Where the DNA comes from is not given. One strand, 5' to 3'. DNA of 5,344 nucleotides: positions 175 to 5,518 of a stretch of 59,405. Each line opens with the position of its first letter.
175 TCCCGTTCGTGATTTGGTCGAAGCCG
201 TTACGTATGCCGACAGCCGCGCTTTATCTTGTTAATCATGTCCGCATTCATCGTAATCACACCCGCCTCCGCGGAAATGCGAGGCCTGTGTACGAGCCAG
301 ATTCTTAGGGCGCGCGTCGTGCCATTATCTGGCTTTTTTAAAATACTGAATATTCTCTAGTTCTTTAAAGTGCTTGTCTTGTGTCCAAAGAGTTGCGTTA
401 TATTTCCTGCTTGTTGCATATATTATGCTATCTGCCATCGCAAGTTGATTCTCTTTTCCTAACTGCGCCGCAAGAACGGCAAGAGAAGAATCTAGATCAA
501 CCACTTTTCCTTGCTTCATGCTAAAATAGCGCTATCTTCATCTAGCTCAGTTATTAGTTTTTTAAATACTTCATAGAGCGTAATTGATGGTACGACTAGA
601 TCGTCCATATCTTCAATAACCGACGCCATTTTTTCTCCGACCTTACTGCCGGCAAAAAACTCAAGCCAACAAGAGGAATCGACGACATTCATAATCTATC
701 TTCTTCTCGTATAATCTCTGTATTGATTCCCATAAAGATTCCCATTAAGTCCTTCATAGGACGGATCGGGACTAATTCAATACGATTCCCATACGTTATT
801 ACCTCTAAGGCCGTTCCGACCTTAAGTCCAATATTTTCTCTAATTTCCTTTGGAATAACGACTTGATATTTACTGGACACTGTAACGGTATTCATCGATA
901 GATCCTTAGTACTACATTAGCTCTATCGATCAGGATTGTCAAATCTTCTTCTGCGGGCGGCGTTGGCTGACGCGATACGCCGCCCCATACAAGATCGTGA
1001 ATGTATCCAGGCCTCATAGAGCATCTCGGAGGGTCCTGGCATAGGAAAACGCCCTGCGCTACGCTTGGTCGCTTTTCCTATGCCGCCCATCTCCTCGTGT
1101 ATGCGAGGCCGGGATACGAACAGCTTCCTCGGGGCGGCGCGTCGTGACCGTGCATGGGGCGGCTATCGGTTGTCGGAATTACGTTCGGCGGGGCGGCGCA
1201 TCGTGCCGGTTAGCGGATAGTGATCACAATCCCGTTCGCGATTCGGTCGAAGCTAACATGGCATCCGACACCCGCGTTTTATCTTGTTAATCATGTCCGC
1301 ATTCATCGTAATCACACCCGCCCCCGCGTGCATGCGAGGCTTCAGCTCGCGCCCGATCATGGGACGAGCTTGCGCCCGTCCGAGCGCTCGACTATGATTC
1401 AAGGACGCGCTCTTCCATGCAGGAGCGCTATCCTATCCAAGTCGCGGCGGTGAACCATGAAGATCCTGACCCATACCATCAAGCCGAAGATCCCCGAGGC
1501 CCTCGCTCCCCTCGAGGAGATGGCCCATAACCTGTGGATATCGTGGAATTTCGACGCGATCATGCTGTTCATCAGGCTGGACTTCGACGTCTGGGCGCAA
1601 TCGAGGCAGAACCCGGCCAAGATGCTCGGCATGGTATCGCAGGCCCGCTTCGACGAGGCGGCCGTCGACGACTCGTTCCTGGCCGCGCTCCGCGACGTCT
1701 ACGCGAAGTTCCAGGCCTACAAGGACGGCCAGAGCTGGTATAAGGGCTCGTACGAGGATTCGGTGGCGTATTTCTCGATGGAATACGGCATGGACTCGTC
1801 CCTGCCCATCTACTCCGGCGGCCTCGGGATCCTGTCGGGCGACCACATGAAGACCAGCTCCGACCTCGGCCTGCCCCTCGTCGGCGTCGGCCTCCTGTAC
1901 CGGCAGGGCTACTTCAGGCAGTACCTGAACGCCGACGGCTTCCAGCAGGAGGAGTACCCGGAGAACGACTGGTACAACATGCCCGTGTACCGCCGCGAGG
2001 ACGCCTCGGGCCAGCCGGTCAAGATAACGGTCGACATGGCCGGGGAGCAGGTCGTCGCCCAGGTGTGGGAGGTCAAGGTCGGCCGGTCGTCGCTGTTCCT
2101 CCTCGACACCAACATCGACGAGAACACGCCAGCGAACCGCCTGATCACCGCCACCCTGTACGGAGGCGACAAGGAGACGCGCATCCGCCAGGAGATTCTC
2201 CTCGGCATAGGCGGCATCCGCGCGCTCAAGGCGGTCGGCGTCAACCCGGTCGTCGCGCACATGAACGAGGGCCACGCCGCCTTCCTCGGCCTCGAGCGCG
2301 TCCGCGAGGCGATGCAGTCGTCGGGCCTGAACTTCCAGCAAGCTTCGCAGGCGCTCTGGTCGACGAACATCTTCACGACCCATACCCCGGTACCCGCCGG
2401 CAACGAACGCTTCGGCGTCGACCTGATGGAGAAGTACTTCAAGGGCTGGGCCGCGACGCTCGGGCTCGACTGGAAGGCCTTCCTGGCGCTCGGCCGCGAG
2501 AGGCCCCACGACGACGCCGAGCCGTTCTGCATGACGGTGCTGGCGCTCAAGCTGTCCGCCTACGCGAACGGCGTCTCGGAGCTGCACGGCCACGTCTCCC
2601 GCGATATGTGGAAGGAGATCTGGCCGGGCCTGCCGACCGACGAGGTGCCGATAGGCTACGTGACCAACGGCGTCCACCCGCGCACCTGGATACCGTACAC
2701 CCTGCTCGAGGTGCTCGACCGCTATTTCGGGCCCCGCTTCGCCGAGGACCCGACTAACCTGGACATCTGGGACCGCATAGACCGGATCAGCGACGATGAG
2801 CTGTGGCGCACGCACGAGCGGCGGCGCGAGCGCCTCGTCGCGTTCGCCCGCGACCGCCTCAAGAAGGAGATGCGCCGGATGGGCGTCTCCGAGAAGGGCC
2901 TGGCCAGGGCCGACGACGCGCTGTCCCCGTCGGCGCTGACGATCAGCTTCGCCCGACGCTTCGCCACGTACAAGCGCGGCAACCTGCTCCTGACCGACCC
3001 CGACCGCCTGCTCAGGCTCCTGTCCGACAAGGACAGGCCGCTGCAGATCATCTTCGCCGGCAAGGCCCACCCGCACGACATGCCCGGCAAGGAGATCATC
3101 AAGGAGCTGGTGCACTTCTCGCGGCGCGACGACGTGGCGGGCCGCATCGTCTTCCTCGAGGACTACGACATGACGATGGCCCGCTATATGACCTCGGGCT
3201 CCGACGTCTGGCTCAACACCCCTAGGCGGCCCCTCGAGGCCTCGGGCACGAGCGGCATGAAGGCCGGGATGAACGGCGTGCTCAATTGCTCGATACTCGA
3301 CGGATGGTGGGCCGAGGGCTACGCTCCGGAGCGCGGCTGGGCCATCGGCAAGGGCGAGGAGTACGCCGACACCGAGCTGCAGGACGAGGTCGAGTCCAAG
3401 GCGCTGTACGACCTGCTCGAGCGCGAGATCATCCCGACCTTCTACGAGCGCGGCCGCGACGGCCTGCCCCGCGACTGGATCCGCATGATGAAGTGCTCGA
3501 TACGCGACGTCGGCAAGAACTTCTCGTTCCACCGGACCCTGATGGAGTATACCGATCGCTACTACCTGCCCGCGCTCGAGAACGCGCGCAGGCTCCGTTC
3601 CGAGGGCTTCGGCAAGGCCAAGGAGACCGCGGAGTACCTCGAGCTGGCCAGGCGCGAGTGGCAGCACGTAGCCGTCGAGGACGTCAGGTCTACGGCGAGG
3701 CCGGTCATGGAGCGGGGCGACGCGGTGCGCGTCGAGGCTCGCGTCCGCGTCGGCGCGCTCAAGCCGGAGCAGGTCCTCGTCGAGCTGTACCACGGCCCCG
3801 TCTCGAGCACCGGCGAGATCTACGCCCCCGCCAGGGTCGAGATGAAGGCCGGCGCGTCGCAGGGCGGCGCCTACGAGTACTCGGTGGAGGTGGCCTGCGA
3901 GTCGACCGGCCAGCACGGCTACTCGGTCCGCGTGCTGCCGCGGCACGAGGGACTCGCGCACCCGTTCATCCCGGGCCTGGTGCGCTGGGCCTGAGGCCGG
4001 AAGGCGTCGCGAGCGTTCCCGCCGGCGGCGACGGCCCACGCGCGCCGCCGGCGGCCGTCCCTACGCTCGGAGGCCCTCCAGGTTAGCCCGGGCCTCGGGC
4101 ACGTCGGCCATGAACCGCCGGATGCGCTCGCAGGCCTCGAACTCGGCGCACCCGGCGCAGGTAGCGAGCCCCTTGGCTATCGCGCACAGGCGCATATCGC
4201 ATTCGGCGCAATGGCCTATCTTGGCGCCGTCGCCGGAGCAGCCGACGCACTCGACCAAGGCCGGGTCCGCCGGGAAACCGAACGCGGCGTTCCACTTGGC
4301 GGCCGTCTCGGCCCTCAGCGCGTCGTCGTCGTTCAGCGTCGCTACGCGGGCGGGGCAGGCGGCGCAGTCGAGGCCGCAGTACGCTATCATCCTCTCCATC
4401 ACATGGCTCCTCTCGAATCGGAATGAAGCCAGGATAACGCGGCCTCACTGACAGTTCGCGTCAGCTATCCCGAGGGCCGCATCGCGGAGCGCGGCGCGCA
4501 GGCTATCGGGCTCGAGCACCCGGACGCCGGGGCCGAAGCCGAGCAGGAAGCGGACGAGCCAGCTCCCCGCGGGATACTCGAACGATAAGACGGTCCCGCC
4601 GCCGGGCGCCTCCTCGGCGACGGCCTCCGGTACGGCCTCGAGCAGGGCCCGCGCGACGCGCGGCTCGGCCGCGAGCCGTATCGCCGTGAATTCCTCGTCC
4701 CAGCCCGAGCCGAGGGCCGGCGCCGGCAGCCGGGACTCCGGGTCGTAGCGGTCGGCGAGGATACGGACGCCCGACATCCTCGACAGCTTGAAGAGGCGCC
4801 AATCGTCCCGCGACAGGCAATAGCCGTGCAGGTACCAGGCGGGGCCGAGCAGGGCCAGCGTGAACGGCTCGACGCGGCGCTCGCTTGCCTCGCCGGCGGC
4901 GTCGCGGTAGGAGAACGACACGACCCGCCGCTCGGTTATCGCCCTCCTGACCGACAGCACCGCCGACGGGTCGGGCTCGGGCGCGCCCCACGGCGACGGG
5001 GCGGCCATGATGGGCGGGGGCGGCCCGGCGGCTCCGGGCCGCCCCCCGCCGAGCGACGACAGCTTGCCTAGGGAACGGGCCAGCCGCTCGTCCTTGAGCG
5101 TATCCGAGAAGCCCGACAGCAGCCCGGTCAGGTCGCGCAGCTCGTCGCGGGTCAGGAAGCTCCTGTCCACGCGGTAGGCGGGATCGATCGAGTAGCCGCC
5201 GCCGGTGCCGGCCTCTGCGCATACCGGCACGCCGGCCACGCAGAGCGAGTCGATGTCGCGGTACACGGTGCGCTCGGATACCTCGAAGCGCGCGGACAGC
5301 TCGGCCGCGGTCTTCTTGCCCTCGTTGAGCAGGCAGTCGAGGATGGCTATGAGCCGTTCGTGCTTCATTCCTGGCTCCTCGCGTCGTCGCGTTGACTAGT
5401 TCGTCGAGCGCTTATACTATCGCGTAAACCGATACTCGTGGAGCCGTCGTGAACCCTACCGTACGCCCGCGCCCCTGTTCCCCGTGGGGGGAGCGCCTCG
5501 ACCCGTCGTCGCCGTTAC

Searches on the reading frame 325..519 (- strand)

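Call 15: search_protein_families(library=pfam, proteins=[window:325-519:-], max_evalue=0.01)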
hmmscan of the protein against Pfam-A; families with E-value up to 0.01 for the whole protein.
window:325-519:- (64 aa): 2 families
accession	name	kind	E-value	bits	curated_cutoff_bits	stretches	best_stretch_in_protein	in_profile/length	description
PF01850.27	PIN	-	2.8e-07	31.6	23.6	1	3-55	66-118/120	PIN domain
PF18480.7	DUF5615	-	0.0017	18.7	23.8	1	18-60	25-67/110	Domain of unknown function (DUF5615)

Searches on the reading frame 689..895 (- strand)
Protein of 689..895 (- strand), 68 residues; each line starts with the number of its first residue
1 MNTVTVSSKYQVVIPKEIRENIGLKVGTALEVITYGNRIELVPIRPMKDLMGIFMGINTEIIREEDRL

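Call 15: search_protein_families(library=pfam, proteins=[window:689-895:-], max_evalue=0.01)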
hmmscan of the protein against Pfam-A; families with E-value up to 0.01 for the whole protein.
window:689-895:- (68 aa): 1 family
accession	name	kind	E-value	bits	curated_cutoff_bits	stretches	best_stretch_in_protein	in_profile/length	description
PF04014.23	MazE_antitoxin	-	1.5e-12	47.7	24.7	1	3-48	1-47/48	Antidote-toxin recognition MazE, bacterial antitoxin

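Call 69: find_encoding_contigs(protein=window:689-895:-, flank=10000, max_places=8)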
Protein window:689-895:- (68 aa): no gene with exactly this product is on record in the collection.

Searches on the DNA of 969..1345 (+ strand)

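Call 59: build_rna_model(alignment_id=A1)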
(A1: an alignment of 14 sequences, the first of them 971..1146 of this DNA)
Model R1 built from alignment A1 (14 sequences, 179 columns); structure: RNAalifold consensus.
model positions 178; base pairs 53; branch points 1; effective number of sequences 1.12; information 0.59 bits per position. Calibrated on 0.2 Mb of random sequence (short: E-values are rough).
structure used (alignment columns):
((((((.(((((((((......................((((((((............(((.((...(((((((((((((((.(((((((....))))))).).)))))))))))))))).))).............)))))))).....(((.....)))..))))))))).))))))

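Call 60: search_with_rna_model(model_id=R1, sources=[window, L005, L006, L008, L010, L011, L012, L013, L014, L015, L016, L017, L018, L019, L021, L022, L023, L024, L025, L028, L030, L031, L032, L033, L001, L002, L007], max_evalue=0.01, make_alignment=true)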
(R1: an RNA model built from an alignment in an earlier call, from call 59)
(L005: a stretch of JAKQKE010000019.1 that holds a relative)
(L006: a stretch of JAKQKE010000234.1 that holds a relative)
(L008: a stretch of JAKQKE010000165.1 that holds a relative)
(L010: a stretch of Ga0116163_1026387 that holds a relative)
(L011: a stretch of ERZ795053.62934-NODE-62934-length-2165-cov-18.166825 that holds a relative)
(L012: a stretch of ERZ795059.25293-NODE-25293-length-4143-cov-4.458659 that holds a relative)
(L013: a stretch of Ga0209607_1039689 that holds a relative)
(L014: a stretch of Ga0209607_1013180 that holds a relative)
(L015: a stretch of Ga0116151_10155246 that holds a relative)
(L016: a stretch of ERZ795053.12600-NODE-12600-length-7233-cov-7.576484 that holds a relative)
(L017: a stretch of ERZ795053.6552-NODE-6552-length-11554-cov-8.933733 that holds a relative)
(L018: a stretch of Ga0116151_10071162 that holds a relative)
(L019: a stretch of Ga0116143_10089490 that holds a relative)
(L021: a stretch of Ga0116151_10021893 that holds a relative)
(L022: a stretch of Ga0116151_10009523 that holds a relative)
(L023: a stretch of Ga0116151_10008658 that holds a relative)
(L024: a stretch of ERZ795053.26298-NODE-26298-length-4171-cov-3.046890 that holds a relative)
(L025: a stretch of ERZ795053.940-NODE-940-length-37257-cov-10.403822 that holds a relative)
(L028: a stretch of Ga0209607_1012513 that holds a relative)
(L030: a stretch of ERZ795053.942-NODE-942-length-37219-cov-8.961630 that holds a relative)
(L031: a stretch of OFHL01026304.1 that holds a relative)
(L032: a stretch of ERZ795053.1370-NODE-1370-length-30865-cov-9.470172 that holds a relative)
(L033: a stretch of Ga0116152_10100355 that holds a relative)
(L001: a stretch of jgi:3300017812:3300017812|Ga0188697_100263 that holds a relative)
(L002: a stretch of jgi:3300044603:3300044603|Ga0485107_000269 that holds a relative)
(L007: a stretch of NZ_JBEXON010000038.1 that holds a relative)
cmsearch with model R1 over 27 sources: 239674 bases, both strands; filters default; matches with E-value up to 0.01: 67.
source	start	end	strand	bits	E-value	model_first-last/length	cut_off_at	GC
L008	7680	7857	+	205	4.9e-40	1-178/178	no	0.62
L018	177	353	-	201.5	2.5e-39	1-178/178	no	0.66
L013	1548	1725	-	200.4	4.4e-39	1-178/178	no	0.65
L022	7299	7476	+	200.4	4.4e-39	1-178/178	no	0.65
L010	674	851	+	200.2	4.7e-39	1-178/178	no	0.66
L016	41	218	+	200.2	4.7e-39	1-178/178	no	0.66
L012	737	913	+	196.4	2.8e-38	1-178/178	no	0.66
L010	1845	2019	+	194.4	7.5e-38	1-178/178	no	0.69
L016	1214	1388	+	194.4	7.5e-38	1-178/178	no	0.69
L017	11277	11450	+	192.6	1.7e-37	1-178/178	no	0.67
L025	13789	13966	-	192.5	1.8e-37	1-178/178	no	0.62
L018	1924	2097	-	190.2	5.2e-37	1-178/178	no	0.63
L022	2969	3147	+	189.7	6.7e-37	1-178/178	no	0.66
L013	714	891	+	187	2.4e-36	1-178/178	no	0.66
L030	6590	6766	-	187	2.5e-36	1-178/178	no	0.69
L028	4682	4856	-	176.7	3.2e-34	1-178/178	no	0.66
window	971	1146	+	155.4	7.8e-30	1-178/178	no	0.61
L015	791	966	-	148.7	1.9e-28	1-178/178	no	0.62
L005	5460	5627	-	105.6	1.3e-19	1-178/178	no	0.69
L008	7680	7857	-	95.3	1.8e-17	1-178/178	no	0.62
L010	1845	2019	-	92.3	7.2e-17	1-178/178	no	0.69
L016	1214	1388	-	92.3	7.2e-17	1-178/178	no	0.69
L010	674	851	-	91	1.3e-16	1-178/178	no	0.66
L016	41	218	-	91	1.3e-16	1-178/178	no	0.66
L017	11277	11450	-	89.7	2.4e-16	1-178/178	no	0.67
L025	7116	7272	-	88.7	4e-16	1-178/178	no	0.72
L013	1548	1725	+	88.1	5.2e-16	1-178/178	no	0.65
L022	7299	7476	-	88.1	5.2e-16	1-178/178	no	0.65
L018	177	353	+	83.5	4.5e-15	1-178/178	no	0.66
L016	3171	3318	+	81.1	1.5e-14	1-178/178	no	0.66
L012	737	913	-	80.5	1.9e-14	1-178/178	no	0.66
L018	1924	2097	+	79.4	3.3e-14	1-178/178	no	0.63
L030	6590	6766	+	78.7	4.5e-14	1-178/178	no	0.69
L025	13789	13966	+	78.3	5.4e-14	1-178/178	no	0.62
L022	2969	3147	-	77.3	8.7e-14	1-178/178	no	0.66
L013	714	891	-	72.9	6.9e-13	1-178/178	no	0.66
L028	4682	4856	+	68.4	6e-12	1-178/178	no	0.66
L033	1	102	-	62.9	8e-11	1-109/178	3'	0.68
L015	1136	1201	-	55.7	2.5e-09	113-178/178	5'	0.7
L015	791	966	+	54.1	5.1e-09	1-178/178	no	0.62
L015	1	106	-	52.9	9.2e-09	1-119/178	3'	0.63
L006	3076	3239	-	51.2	2e-08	1-178/178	no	0.7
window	971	1146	-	51.1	2.1e-08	1-178/178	no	0.61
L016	3171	3318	-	47.1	1.4e-07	1-178/178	no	0.66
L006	3930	4093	-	43.5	7.6e-07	1-178/178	no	0.68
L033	1493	1660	-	42.9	1e-06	56-178/178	5'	0.51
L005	5460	5710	+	41.8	1.7e-06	1-178/178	no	0.69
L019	1755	1799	-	38.5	8.3e-06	134-178/178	5'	0.69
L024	1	133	+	37.1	1.6e-05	81-178/178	5'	0.56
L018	1692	1878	-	35.9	2.9e-05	1-178/178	no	0.68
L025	7116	7361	+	32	0.00018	1-178/178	no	0.69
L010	889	1083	+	31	0.00029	1-178/178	no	0.57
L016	256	450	+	31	0.00029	1-178/178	no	0.57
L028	4511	4623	-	29.1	0.00069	1-178/178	no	0.55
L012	962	1067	+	28.9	0.0008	1-178/178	no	0.68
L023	1843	2051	+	28.7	0.00085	1-178/178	no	0.55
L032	9645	9853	-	28.7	0.00085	1-178/178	no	0.55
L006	3076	3239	+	27.5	0.0015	1-178/178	no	0.7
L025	13325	13510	-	27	0.0019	1-178/178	no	0.58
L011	398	558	-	26.7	0.0022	1-178/178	no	0.59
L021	4511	4671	-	26.7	0.0022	1-178/178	no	0.59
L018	4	118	-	26.4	0.0026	1-178/178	no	0.6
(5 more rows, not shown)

Alignment A3: 67 matches aligned to the model, 463 columns, each read 5' to 3' on its own strand. Consensus structure (alignment columns), stored with it:
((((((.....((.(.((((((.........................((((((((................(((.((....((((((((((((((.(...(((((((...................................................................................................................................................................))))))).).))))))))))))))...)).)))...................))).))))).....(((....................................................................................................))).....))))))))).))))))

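Call 77: search_dna_similar(query=window:969-1345:+, collection=plasmids, mode=distant, max_evalue=0.001, max_rows=10)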
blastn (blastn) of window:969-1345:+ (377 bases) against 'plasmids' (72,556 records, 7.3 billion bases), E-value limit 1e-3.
No match.

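Call 95: search_with_rna_model(model_id=R1, sources=[L035, L036, L037, L038, L001, L002, L034], max_evalue=0.1)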
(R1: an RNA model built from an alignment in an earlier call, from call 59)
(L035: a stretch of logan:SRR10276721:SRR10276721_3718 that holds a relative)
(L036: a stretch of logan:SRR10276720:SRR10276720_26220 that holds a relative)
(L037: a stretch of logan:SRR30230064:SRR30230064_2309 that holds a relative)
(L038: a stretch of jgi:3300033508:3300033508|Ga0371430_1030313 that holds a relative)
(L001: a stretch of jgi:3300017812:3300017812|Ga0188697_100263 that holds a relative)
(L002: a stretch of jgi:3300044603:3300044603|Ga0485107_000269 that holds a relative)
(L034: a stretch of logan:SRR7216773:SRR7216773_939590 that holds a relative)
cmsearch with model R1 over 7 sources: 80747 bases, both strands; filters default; matches with E-value up to 0.1: 5.
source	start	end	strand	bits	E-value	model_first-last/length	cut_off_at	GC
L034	2781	2880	+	35.1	1.4e-05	1-178/178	no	0.66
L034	1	35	+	29.2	0.00023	144-178/178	5'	0.71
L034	140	326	+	21.2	0.01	1-178/178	no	0.58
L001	13286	13321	-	19.1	0.027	1-178/178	no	0.83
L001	13286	13321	+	17.4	0.06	1-178/178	no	0.83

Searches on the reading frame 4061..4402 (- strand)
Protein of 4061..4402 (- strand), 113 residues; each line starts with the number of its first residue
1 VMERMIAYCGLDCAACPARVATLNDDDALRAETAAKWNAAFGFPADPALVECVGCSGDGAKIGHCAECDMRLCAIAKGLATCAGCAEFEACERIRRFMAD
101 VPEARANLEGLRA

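Call 85: search_protein_families(library=pfam, proteins=[window:4061-4402:-], max_evalue=0.001)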
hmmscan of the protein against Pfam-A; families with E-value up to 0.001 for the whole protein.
window:4061-4402:- (113 aa): 1 family
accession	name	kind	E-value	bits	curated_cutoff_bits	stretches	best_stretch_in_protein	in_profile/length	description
PF12675.12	DUF3795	-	2.8e-15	57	22.6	1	5-95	1-82/83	Protein of unknown function (DUF3795)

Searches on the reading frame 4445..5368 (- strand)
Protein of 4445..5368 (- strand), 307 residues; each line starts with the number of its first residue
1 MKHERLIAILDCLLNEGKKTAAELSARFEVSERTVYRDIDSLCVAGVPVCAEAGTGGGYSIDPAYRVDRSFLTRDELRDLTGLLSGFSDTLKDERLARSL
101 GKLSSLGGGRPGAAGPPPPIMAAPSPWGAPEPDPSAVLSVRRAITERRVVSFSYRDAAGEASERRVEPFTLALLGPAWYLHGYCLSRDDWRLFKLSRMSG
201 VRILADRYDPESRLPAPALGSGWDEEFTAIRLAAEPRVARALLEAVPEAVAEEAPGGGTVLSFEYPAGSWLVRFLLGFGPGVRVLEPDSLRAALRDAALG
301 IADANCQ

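Call 15: search_protein_families(library=pfam, proteins=[window:4445-5368:-], max_evalue=0.01)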
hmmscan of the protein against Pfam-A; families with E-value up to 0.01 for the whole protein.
window:4445-5368:- (307 aa): 6 families
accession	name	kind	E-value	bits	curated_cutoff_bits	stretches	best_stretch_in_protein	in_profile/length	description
PF13280.12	WYL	-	1.2e-21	76.9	21.8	1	138-203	4-70/70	WYL domain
PF25583.1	WCX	-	5.9e-14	52.6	23.9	1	230-300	5-74/76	WCX domain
PF08279.18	HTH_11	-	8.7e-12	45.2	25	1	5-59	1-54/55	HTH domain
PF08220.18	HTH_DeoR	-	5.9e-05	23.2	21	1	5-46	1-42/57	DeoR-like helix-turn-helix domain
PF21476.4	PF0610-like_N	-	0.00045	20.8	33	1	4-40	4-36/50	PF0610-like, N-terminal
PF19187.6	HTH_PafC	-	0.00069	19.9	32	1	4-48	4-48/115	PafC helix-turn-helix domain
